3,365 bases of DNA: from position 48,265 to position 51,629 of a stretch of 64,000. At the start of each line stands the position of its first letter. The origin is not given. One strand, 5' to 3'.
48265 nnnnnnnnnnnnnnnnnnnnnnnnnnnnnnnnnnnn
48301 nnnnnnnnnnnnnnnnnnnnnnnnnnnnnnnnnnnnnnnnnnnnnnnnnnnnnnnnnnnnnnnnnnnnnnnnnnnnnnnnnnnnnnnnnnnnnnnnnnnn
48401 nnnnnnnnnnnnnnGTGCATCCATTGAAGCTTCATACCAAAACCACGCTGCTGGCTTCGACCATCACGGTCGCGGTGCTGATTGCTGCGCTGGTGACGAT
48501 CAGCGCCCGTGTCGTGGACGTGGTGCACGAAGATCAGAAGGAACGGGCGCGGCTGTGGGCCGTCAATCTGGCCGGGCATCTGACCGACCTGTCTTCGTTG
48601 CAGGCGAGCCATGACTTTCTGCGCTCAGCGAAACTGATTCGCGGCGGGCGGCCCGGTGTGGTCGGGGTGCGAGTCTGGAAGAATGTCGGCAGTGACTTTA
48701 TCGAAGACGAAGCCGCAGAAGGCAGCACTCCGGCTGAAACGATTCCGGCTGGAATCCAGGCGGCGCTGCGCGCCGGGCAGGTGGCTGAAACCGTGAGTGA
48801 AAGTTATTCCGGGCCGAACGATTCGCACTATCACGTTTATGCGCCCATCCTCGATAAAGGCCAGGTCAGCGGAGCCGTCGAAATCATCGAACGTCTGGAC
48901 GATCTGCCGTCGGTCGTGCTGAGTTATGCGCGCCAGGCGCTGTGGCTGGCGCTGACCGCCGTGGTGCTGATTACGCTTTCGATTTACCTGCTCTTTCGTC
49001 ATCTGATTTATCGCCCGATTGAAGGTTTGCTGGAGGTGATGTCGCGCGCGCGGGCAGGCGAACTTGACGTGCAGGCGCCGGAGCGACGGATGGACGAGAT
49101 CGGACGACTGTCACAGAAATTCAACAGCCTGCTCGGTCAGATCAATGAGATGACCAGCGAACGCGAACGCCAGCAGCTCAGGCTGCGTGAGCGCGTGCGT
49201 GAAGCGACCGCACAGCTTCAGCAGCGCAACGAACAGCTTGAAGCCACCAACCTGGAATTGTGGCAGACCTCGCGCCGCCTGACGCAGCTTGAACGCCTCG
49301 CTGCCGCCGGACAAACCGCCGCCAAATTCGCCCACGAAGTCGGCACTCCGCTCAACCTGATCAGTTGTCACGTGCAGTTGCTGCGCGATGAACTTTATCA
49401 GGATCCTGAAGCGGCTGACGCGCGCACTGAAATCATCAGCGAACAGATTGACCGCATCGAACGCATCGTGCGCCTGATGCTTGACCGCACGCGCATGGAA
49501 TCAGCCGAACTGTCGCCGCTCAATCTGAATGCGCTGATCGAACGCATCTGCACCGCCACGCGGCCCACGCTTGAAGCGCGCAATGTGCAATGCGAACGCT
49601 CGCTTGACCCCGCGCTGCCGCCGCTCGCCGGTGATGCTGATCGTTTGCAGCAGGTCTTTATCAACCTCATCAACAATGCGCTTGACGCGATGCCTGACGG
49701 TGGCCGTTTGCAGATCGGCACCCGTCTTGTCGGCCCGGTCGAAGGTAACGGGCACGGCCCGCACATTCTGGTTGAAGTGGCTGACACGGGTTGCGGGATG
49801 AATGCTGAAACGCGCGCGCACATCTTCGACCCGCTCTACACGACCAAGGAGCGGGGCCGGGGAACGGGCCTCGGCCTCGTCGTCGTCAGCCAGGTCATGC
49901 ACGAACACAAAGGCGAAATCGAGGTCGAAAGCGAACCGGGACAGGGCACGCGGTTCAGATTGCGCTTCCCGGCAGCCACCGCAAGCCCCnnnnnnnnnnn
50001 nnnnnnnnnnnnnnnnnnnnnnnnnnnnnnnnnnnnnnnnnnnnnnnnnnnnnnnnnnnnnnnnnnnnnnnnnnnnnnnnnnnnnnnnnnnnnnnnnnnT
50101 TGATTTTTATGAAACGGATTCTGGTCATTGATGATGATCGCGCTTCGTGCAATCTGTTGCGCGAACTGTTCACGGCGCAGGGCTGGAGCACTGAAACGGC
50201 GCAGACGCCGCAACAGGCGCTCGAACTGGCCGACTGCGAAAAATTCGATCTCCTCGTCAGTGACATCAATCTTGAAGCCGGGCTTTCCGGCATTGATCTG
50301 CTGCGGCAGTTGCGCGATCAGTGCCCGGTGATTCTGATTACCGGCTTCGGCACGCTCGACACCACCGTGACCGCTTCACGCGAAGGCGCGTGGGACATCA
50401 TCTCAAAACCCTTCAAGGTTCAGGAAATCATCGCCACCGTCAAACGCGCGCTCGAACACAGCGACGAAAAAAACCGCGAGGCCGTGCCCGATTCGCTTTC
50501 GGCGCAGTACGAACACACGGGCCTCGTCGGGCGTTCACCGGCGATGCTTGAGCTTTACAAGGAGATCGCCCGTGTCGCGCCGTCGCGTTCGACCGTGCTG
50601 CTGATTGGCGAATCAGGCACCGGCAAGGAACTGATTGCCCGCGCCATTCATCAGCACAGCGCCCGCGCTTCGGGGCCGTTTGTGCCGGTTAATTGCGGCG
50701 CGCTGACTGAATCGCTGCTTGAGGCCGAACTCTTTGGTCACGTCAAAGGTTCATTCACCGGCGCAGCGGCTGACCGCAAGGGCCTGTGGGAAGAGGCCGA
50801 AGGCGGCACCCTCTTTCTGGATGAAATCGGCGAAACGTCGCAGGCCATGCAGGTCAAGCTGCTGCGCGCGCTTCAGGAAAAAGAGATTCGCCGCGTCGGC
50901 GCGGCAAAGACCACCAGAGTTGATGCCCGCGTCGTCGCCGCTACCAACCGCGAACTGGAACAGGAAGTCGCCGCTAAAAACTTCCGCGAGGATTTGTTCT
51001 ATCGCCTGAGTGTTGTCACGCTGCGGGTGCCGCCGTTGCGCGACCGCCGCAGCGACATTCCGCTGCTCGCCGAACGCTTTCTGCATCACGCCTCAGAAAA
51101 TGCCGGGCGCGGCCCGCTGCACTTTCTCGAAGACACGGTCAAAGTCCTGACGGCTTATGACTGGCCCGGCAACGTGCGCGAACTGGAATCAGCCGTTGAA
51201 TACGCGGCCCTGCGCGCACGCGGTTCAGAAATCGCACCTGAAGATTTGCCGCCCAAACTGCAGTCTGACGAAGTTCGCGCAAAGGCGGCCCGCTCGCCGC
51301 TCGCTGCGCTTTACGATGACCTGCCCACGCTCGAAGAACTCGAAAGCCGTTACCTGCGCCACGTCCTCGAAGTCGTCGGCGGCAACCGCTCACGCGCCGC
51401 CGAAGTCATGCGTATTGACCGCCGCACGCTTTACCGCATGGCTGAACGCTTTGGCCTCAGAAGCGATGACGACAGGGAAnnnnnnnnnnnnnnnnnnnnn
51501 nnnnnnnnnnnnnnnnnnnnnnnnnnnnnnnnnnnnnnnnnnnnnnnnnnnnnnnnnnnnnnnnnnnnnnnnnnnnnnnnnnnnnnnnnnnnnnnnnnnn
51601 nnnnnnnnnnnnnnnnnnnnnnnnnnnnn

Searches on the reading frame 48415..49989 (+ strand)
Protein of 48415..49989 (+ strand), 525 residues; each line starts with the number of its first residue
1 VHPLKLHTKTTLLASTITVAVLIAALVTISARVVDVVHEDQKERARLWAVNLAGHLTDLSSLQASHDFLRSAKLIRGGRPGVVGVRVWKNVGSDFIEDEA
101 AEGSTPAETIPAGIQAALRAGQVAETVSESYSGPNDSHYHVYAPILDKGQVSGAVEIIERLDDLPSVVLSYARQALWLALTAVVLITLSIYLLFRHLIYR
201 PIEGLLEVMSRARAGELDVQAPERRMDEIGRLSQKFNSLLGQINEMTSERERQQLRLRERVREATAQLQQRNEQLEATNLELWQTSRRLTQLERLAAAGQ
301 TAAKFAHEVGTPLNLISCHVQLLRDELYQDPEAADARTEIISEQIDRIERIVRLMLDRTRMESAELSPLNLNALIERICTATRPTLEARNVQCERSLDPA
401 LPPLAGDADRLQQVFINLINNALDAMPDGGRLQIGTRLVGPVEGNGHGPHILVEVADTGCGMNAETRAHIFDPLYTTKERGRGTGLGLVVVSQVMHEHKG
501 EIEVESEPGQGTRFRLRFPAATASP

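Call 86: search_protein_families(library=pfam, proteins=[window:48415-49989:+], max_evalue=0.0001)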
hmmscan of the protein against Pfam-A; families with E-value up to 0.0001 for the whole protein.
window:48415-49989:+ (525 aa): 3 families
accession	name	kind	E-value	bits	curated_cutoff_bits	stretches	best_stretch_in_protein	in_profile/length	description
PF02518.31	HATPase_c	-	2.8e-27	95.8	26.4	1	406-521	1-110/111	Histidine kinase-, DNA gyrase B-, and HSP90-like ATPase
PF00512.31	HisKA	-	6.4e-10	39.4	26.9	1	299-363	3-65/66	His Kinase A (phospho-acceptor) domain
PF00672.30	HAMP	-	6.6e-07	30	25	1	195-244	3-52/53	HAMP domain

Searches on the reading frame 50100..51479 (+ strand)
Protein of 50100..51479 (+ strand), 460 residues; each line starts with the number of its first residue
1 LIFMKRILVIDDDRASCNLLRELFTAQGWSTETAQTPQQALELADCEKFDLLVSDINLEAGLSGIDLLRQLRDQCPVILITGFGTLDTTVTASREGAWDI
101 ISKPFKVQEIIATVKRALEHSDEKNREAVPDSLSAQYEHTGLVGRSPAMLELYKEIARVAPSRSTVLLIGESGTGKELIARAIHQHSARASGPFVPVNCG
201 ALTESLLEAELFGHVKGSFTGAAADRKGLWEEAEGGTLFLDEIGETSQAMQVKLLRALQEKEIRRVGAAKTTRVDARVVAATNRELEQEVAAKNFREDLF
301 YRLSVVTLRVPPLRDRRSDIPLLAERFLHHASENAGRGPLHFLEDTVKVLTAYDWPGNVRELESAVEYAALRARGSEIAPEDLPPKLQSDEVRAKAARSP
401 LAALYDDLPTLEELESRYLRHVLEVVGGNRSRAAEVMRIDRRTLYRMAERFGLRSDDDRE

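Call 86: search_protein_families(library=pfam, proteins=[window:50100-51479:+], max_evalue=0.0001)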
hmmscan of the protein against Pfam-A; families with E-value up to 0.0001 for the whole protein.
window:50100-51479:+ (460 aa): 10 families
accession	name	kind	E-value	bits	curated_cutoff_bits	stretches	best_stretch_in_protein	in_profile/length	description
PF00158.32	Sigma54_activat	-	2.6e-70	235.9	20.2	1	142-308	1-167/168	Sigma-54 interaction domain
PF14532.12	Sigma54_activ_2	-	4.1e-26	92.3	25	1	143-313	1-138/138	Sigma-54 interaction domain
PF00072.30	Response_reg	-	1.9e-23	83.2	30.2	1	7-114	1-110/111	Response regulator receiver domain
PF25601.1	AAA_lid_14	-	1.9e-23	82.5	27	1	314-397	1-84/87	AAA+ ATPase lid domain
PF02954.25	HTH_8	-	3.7e-10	39.8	22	1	410-446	1-37/42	Bacterial regulatory protein, Fis family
PF07728.20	AAA_5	-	2.3e-09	37.8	22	1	166-286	2-125/139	AAA domain (dynein-related subfamily)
PF00004.35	AAA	-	1.3e-06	29.4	21.2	1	166-287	1-111/131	ATPase family associated with various cellular activities (AAA)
PF20030.5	bpMoxR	-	7e-06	25.7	27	1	156-303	26-164/205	MoxR domain in the MoxR-vWA-beta-propeller ternary systems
PF13191.12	AAA_16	-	7.1e-06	27.1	32.6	1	142-254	2-104/167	AAA ATPase domain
PF01078.27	Mg_chelatase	-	8.1e-05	22.6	20.3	0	223-283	95-157/207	Magnesium chelatase, subunit ChlI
